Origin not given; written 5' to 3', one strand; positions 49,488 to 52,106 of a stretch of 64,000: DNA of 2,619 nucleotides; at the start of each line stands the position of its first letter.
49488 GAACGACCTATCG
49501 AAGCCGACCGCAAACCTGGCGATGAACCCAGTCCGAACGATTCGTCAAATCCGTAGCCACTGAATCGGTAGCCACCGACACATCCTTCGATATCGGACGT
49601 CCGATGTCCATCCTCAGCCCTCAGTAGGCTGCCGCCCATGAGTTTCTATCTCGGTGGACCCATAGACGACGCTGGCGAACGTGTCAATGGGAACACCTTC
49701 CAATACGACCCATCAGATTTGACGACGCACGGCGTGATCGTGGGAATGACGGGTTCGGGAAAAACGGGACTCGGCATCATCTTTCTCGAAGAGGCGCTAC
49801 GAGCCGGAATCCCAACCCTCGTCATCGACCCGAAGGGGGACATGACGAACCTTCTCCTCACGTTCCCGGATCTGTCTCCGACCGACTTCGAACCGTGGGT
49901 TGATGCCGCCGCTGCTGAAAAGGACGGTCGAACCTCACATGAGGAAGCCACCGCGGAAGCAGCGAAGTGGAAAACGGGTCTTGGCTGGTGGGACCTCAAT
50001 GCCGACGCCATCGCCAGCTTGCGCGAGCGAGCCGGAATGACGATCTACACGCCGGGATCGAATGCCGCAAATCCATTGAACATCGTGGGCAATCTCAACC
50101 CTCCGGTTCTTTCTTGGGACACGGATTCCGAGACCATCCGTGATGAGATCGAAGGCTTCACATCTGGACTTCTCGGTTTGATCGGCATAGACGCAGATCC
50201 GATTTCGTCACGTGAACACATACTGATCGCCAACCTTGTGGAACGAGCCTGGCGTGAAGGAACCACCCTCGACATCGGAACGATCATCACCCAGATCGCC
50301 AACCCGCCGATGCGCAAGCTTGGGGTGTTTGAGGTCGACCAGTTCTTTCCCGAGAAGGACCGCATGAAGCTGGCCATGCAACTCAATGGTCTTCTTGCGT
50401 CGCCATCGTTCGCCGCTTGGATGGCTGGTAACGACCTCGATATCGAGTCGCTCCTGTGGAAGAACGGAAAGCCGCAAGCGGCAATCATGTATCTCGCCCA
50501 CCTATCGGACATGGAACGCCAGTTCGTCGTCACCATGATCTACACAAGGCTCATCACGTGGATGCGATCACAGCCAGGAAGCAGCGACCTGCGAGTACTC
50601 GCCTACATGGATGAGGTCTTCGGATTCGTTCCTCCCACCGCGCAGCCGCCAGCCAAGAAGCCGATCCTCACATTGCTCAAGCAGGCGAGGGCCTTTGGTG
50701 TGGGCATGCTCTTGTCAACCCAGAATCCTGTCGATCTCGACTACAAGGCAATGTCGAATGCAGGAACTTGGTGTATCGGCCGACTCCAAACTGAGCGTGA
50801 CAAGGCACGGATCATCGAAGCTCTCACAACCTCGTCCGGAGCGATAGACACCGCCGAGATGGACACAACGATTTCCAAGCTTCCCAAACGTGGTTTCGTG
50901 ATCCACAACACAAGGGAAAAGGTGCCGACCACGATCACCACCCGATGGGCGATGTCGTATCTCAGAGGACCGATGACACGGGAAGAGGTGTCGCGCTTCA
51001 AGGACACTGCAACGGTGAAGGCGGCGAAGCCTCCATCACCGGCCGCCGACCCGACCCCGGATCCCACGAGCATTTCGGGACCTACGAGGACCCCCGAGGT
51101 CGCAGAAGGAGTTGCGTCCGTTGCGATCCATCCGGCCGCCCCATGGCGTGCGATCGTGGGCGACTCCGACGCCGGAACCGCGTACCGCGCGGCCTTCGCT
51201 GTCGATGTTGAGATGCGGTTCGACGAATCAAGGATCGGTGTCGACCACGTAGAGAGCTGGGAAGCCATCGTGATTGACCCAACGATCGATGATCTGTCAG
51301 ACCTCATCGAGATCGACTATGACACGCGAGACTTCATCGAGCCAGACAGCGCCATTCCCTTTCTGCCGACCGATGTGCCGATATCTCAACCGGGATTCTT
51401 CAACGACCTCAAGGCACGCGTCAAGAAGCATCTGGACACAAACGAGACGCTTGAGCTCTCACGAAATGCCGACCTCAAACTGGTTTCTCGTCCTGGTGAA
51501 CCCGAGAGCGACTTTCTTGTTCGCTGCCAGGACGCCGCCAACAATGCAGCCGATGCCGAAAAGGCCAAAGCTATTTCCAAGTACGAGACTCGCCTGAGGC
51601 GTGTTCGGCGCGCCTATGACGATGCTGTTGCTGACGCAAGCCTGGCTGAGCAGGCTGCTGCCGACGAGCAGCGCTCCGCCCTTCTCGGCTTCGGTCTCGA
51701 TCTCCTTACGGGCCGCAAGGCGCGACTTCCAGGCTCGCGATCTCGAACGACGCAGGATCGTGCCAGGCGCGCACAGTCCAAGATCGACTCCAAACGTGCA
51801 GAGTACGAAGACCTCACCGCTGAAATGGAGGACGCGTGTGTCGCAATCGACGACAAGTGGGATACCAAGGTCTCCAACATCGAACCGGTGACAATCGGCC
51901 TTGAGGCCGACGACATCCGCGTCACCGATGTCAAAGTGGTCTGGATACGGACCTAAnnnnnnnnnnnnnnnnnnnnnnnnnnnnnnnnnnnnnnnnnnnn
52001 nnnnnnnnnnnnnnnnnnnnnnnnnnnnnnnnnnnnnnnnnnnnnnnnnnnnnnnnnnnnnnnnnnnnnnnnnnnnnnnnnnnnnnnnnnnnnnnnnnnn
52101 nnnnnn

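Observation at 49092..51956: HerA/FtsK-superfamily (DUF853-like) ATPase with a long coiled-coil C-terminal extension, a small membrane partner and an upstream palindrome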

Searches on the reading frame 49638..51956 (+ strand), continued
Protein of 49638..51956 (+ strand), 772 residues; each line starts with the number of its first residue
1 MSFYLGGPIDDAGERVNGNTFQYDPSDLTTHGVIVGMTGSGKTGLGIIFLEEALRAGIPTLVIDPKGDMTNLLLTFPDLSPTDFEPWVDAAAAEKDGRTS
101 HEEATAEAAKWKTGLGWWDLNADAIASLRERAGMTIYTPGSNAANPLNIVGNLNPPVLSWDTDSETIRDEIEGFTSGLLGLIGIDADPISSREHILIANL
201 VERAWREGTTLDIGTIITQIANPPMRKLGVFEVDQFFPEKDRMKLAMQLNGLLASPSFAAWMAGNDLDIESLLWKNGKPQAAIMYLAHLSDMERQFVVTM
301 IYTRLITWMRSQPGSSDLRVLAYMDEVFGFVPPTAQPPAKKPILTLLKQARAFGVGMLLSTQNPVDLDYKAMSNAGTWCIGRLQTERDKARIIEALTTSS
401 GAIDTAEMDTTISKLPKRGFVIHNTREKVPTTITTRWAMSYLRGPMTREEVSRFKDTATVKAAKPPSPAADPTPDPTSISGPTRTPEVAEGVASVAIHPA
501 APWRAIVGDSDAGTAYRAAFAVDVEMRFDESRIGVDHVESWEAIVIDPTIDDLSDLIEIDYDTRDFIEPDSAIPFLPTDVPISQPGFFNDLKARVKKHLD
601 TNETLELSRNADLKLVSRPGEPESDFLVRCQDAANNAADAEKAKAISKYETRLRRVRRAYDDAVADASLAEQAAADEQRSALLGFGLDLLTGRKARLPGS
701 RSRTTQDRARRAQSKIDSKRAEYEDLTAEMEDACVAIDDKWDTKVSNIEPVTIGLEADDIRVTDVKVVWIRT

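Call 46: fold_search(model_id=the predicted structure, library=pdb)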
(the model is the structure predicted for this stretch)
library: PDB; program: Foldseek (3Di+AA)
matches with E <= 10: 958; with E <= 0.001: 133
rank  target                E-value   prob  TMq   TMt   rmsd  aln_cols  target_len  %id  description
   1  9x1m_A                6.1e-13  1.00  0.33  0.42   9.7       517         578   16  The cryo-EM structure of HerA-NurA complex with AMPPNP and dsDNA from Thermococcus kodakarensis (released 2026-02-04)
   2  4d2i_A                3.1e-12  1.00  0.34  0.54   8.0       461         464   16  Crystal structure of the HerA hexameric DNA translocase from Sulfolobus solfataricus bound to AMP-PNP (released 2014-12-03)
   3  9x1l_A                3.6e-12  1.00  0.32  0.42   7.6       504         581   15  The cryo-EM structure of HerA-NurA complex with AMPPNP from Thermococcus kodakarensis (released 2026-02-04)
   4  8wiv_O                4.9e-12  1.00  0.31  0.36  11.4       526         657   14  Cryo-EM structure of a bacterial protein (released 2024-09-11)
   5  4d2i_B                6.6e-12  1.00  0.33  0.53   7.2       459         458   15  Crystal structure of the HerA hexameric DNA translocase from Sulfolobus solfataricus bound to AMP-PNP (released 2014-12-03)
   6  7es4                  1.1e-11  1.00  0.35  0.67   6.6       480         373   15  the crystral structure of DndH-C-domain (released 2022-05-11)
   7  8wiv_D                1.3e-11  1.00  0.33  0.42   7.1       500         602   15  Cryo-EM structure of a bacterial protein (released 2024-09-11)
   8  8wiv_M                1.6e-11  1.00  0.31  0.37  13.3       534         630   16  Cryo-EM structure of a bacterial protein (released 2024-09-11)
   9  7wrx_B                2.3e-11  1.00  0.35  0.44   8.5       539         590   14  Structure of Deinococcus radiodurans HerA-ADP complex (released 2023-02-01)
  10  7wrw_A                2.5e-11  1.00  0.37  0.47   7.7       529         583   14  Structure of Deinococcus radiodurans HerA (released 2023-02-01)
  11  8wod_D                2.7e-11  1.00  0.31  0.47  10.0       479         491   15  Cryo-EM structure of SIR2/HerA complex (released 2024-09-11)
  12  8wld_L                2.8e-11  1.00  0.31  0.35  12.7       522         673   14  Cryo-EM structure of SIR2/HerA antiphage complex (released 2024-09-11)
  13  8zit_O                5.1e-11  1.00  0.36  0.47   8.1       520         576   13  DUF4297-HerA complex with DNA and ATPgamaS (released 2025-03-12)
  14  7wrw_B                5.6e-11  1.00  0.37  0.47   7.5       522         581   14  Structure of Deinococcus radiodurans HerA (released 2023-02-01)
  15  7wrx_C                5.6e-11  1.00  0.36  0.46   7.4       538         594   15  Structure of Deinococcus radiodurans HerA-ADP complex (released 2023-02-01)
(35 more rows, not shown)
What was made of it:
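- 49638..51008 (+): ATPase core, aa 1-457. It has a HerA-like fold, no N-terminal HAS-barrel and no transmembrane segment. Foldseek matches HerA and DndH-C at E 1e-11 to 6e-13 (call 46).
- Closest known: Canonical HerA. Same: The ATPase core has the same fold (Foldseek E 6e-13 to 2.5e-11, call 46) and the same catalytic motifs.
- Checked: Foldseek finds HerA and DndH-C structures at E 1e-11 to 6e-13 (call 46).
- Foldseek top hits are HerA-NurA, Sulfolobus HerA, Sir2-HerA and DndH-C, at E 6e-13 to 1e-11 (call 46). The structural neighbours include Sir2-HerA, DUF4297-HerA, TdpA and DndH (call 46). Best Foldseek hits are to HerA-NurA complexes (call 46).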

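Call 80: find_encoding_contigs(protein=P0318, flank=5000, max_places=1)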
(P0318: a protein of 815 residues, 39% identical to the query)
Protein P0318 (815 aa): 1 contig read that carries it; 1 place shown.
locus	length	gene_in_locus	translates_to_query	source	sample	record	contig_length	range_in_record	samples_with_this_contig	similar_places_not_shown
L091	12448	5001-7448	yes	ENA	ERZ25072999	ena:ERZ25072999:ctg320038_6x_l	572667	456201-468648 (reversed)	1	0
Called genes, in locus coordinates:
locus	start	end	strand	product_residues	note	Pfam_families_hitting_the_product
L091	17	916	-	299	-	-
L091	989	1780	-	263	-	-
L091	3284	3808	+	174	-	PF19502:DUF6036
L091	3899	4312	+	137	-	PF01894:YjbQ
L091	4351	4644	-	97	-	PF02604:PhdYeFM_antitox (weak)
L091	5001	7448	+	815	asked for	-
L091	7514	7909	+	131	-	PF11075:DUF2780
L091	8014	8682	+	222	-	PF11172:DUF2959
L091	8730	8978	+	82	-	PF04226:Transgly_assoc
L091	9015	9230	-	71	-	-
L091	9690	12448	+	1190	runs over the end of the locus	PF05359:DUF748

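Call 81: find_encoding_contigs(protein=P0365, flank=5000, max_places=1)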
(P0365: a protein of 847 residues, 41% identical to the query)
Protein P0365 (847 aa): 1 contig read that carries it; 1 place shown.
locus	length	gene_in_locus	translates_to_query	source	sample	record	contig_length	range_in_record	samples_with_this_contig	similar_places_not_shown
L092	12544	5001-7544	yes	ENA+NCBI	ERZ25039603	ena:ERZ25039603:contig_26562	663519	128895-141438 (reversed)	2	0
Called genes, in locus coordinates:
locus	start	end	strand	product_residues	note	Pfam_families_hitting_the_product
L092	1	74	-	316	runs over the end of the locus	PF01073:3Beta_HSD, PF01370:Epimerase, PF02719:Polysacc_synt_2 (weak), PF04321:RmlD_sub_bind, PF13460:NAD_binding_10 (weak), PF16363:GDP_Man_Dehyd, PF07993:NAD_binding_4 (weak)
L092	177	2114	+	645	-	PF00488:MutS_V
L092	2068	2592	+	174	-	PF20297:MSSS (weak), PF01713:Smr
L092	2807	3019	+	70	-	-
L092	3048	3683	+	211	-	PF03976:PPK2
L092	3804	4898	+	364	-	PF13228:DUF4037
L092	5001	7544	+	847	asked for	PF01935:DUF87 (faint)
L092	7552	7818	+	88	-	-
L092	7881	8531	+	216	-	-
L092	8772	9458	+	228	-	PF00378:ECH_1, PF16113:ECH_2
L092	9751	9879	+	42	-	PF04365:BrnT_toxin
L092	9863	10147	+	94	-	PF12441:CopG_antitoxin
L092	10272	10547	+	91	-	PF10041:DUF2277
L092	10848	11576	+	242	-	PF03704:BTAD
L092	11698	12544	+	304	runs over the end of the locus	PF13191:AAA_16, PF13401:AAA_22 (faint)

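Call 82: find_encoding_contigs(protein=P0306, flank=5000, max_places=1)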
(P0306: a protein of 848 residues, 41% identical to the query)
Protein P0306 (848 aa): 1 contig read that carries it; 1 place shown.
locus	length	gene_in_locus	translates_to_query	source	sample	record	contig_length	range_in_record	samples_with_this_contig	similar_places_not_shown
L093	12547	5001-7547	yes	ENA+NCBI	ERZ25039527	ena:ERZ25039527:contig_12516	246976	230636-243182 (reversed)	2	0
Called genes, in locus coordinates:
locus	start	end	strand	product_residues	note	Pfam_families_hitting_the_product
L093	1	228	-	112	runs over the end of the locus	-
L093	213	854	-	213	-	-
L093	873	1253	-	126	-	-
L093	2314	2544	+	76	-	PF01135:PCMT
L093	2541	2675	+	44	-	-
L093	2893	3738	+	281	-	PF01370:Epimerase, PF04321:RmlD_sub_bind, PF16363:GDP_Man_Dehyd, PF01073:3Beta_HSD, PF02719:Polysacc_synt_2, PF07993:NAD_binding_4 (weak)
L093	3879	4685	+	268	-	PF00535:Glycos_transf_2, PF13641:Glyco_tranf_2_3, PF13632:Glyco_trans_2_3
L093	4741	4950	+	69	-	PF15731:MqsA_antitoxin (weak), PF17283:Zn_ribbon_SprT (faint)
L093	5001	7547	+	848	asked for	PF01935:DUF87 (weak)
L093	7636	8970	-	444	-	PF11563:Protoglobin, PF00355:Rieske, PF13806:Rieske_2, PF22543:Rieske_4, PF00355:Rieske, PF13806:Rieske_2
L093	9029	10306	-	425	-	PF13660:DUF4147, PF05161:MOFRL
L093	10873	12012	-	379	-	PF00158:Sigma54_activat (weak), PF00004:AAA, PF07724:AAA_2, PF07728:AAA_5, PF13401:AAA_22 (faint), PF10431:ClpB_D2-small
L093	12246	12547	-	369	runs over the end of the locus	PF02861:Clp_N, PF13191:AAA_16 (weak), PF23569:NBD_SMAX1 (weak), PF00004:AAA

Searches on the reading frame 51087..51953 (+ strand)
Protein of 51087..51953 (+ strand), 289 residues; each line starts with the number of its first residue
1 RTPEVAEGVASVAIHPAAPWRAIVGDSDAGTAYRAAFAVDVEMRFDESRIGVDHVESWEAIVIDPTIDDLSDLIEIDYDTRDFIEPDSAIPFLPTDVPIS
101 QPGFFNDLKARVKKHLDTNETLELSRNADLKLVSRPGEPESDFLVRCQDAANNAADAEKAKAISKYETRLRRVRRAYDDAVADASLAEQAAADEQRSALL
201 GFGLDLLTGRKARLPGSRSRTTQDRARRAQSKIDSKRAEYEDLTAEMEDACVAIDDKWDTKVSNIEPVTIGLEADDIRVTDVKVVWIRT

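Call 59: predict_structure(alignment_id=A4)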
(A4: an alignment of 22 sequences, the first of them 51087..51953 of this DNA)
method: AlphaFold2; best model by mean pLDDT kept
length: 289 residues; sequences in the alignment: 22
mean_pLDDT: 90.0   pTM: 0.69
mean pLDDT of the five models: 90.0, 89.5, 89.3, 88.0, 87.8
residues with pLDDT >= 90: 227; 70-90: 39; 50-70: 18; < 50: 5
segments of 3 or more residues with pLDDT < 50: none
pLDDT, mean of each block of 10 residues (from residue 1): 92 96 94 96 94 94 85 89 95 93 95 93 95 95 97 97 96 94 87 70 53 56 83 93 96 96 94 94 96
secondary structure, 60 per line:
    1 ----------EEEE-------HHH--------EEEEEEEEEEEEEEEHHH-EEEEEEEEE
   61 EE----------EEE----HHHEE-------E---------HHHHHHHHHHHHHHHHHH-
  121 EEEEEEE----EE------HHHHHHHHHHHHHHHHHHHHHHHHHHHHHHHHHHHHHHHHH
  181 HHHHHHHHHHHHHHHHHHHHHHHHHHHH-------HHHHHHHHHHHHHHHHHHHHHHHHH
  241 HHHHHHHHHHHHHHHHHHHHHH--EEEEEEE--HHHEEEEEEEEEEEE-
elements in order: E11-14 E33-47 E52-62 E73-75 H102-119 E121-127 H140-208 H216-262 E265-271 E277-288

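Call 62: search_protein_families(library=pfam, alignment_id=A4, max_evalue=1)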
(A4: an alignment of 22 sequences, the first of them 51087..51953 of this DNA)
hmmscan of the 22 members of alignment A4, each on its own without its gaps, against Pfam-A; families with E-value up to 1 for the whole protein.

A. member 1, window:51087-51953:+ (289 aa): 0 families

B. families by the number of members that match (of 22 scanned): 107 families (the first 25 are shown)
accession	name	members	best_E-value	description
PF14362.11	DUF4407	8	0.0009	Domain of unknown function (DUF4407)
PF07798.16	CCDC90-like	5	0.005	Coiled-coil domain-containing protein 90-like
PF02185.22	HR1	4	0.00085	Hr1 repeat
PF09787.14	Golgin_A5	4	0.0032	Golgin subfamily A member 5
PF25764.1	KIF21A_4th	4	0.0068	KIF21A-like domain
PF01442.23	Apolipoprotein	3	0.00092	Apolipoprotein A1/A4/E domain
PF13863.11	DUF4200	3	0.0091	Domain of unknown function (DUF4200)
PF03938.19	OmpH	3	0.013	Outer membrane protein (OmpH-like)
PF11740.13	KfrA_N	3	0.017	Plasmid replication region DNA-binding N-term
PF17253.7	DUF5320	3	0.028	Family of unknown function (DUF5320)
PF07352.17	Phage_Mu_Gam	3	0.037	Bacteriophage Mu Gam like protein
PF05531.17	NPV_P10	3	0.041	Nucleopolyhedrovirus P10 protein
PF07889.17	DUF1664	3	0.15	Protein of unknown function (DUF1664)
PF08700.17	VPS51_Exo84_N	2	0.0023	Vps51/EXO84/COG1 N-terminal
PF14703.12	PHM7_cyt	2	0.0045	Cytosolic domain of 10TM putative phosphate transporter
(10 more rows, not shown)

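Call 67: fold_search(model_id=the predicted structure, library=pdb)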
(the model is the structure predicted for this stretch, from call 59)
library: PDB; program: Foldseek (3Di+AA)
matches with E <= 10: 736; with E <= 0.001: 0
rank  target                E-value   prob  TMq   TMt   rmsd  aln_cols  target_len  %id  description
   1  6qpq_A                2.3e-02  0.82  0.24  0.18  23.9       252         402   11  The structure of the cohesin head module elucidates the mechanism of ring opening (released 2020-02-05)
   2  2ysu_B                6.6e-02  0.90  0.20  0.38   7.0       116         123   16  Structure of the complex between BtuB and Colicin E2 receptor binding domain (released 2007-06-19)
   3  7p3r_A                7.0e-02  0.54  0.16  0.14  14.9       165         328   16  Helical structure of the toxin MakA from Vibrio cholera (released 2022-02-23)
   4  4bne_A                8.3e-02  0.87  0.15  0.15  11.4        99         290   14  Pacsin2 Interacts with Membranes and Actin-Filaments (released 2014-05-14)
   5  4bne_B                9.3e-02  1.00  0.26  0.26   4.9       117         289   16  Pacsin2 Interacts with Membranes and Actin-Filaments (released 2014-05-14)
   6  9r68_I                9.9e-02  0.20  0.22  0.11  18.5       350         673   12  CPS secretion pathway Wza-Wzc_C1 (Conf 2) (released 2026-03-04)
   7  1ujw_B                1.2e-01  0.69  0.19  0.35   7.6       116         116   17  Structure of the complex between BtuB and Colicin E3 Receptor binding domain (released 2003-11-25)
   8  5ew5_A                1.2e-01  0.47  0.22  0.15  18.7       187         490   13  Crystal Structure of Colicin E9 In Complex with Its Immunity Protein Im9 (released 2016-07-20)
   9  7nsu_D                1.3e-01  0.87  0.23  0.17   6.6       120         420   16  ColicinE9 intact translocation complex (released 2021-08-11)
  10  8tsb_B                1.5e-01  0.28  0.23  0.25  19.4       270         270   11  Human PI3K p85alpha/p110alpha bound to compound 2 (released 2023-11-22)
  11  8glv_Eb               1.5e-01  0.21  0.15  0.05  27.0       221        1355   10  96-nm repeat unit of doublet microtubules from Chlamydomonas reinhardtii flagella (released 2023-05-31)
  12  9ijj_d                1.6e-01  0.77  0.23  0.14  18.8       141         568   12  In situ structure of the central apparatus in mouse sperm axoneme. (released 2025-06-04)
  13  6h2e_P                1.6e-01  0.33  0.19  0.20  14.4       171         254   13  Structure of the soluble AhlC of the tripartite alpha-pore forming toxin, AHL, from Aeromonas hydrophila. (released 2019-07-10)
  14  8dd4_B                1.6e-01  0.30  0.23  0.23  19.1       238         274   13  PI 3-kinase alpha with nanobody 3-142 (released 2022-09-21)
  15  9a72_A                1.6e-01  0.28  0.23  0.23  15.9       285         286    9  Integrative model of YFMS-CHEW by crosslinking MS and deep learning (released 2024-09-18)
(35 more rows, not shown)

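Call 71: find_homologous_proteins(query=A4)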
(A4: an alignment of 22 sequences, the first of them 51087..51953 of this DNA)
Query A4 (22 sequences) (289 aa, profile of the alignment): 487 proteins with E <= 0.001 among 8000 candidates; the best 120 are listed.
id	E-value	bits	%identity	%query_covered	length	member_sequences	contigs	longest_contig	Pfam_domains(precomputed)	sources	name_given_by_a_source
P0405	7.7e-90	320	63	99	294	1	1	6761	-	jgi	jgi:hypothetical protein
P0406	9.8e-90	319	36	99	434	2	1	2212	-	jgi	jgi:hypothetical protein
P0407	4.7e-87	310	26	79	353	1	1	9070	-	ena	-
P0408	1.5e-83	299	26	67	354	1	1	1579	-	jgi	-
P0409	8.8e-83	296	56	98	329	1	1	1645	-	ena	-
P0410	1.8e-82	295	29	58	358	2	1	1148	-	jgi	jgi:hypothetical protein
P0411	2.1e-82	295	23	90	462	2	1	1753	-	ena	-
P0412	1.1e-80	289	29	75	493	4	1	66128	-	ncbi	-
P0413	4.2e-80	288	58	99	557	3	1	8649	-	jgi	jgi:hypothetical protein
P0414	5.9e-80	287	27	58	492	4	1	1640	-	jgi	jgi:hypothetical protein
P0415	8.6e-80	287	30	60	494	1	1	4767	-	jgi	jgi:hypothetical protein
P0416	8.6e-80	287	26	86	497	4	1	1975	-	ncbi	ncbi:MAG: ATP-binding protein, partial [Nitrospirae bacterium CG_4_9_14_3_um_filter_51_5]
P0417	1.5e-79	286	36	99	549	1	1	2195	-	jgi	jgi:hypothetical protein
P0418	1.7e-79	286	54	99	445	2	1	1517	-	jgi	jgi:hypothetical protein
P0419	1.8e-79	285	27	85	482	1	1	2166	-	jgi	-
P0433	4.5e-76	274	28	59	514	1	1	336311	-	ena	-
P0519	2.2e-72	262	24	56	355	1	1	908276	-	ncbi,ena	-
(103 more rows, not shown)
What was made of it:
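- Partial proteins come from Pyrinomonadaceae and Planctomycetota (call 71). Among the hits listed for a search with the C-module profile, those carrying a source name are flagged partial proteins of this family (call 71).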

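Call 72: find_encoding_contigs(protein=P0519, flank=5000, max_places=1)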
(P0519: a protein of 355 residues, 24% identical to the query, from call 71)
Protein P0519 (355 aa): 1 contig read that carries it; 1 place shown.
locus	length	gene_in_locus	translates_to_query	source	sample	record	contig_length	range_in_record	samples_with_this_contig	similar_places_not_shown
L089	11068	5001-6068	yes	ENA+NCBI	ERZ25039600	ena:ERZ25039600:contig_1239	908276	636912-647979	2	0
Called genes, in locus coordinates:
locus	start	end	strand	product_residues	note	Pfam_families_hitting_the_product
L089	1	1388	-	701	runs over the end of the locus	PF08014:MATCAP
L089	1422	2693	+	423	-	PF19293:CdaA_N, PF02457:DAC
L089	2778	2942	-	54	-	-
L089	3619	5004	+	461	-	PF05872:HerA_C (faint)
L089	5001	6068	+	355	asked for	-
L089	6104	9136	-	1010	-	PF01841:Transglut_core, PF09899:DUF2126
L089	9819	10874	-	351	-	PF19315:MC_hydratase, PF01575:MaoC_dehydratas, PF13452:FAS1_DH_region (faint), PF01575:MaoC_dehydratas (weak)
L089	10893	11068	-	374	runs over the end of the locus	PF03328:HpcH_HpaI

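Call 73: find_encoding_contigs(protein=P0433, flank=5000, max_places=1)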
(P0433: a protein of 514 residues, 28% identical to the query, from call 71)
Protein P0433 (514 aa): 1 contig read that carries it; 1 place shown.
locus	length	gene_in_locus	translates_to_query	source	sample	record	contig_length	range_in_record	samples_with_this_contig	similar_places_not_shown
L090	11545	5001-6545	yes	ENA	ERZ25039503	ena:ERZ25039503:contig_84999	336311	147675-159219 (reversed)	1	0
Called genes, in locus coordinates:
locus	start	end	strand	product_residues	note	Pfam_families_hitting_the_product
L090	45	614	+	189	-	PF08448:PAS_4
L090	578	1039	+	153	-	PF01966:HD, PF13487:HD_5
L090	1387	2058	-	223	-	PF00089:Trypsin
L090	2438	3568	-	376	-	-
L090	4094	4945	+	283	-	PF01935:DUF87 (weak)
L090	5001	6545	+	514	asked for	-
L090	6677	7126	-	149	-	-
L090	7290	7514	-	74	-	-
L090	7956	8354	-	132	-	-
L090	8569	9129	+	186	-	PF00578:AhpC-TSA (weak)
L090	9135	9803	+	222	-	PF02683:DsbD_TM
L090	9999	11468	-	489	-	-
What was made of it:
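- In the two long-contig cases examined, the ATPase part is encoded directly upstream (calls 72, 73).
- Tried and rejected: The named hits are partial proteins of the same family, and both long-contig cases examined are split gene calls of it (calls 71-73).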
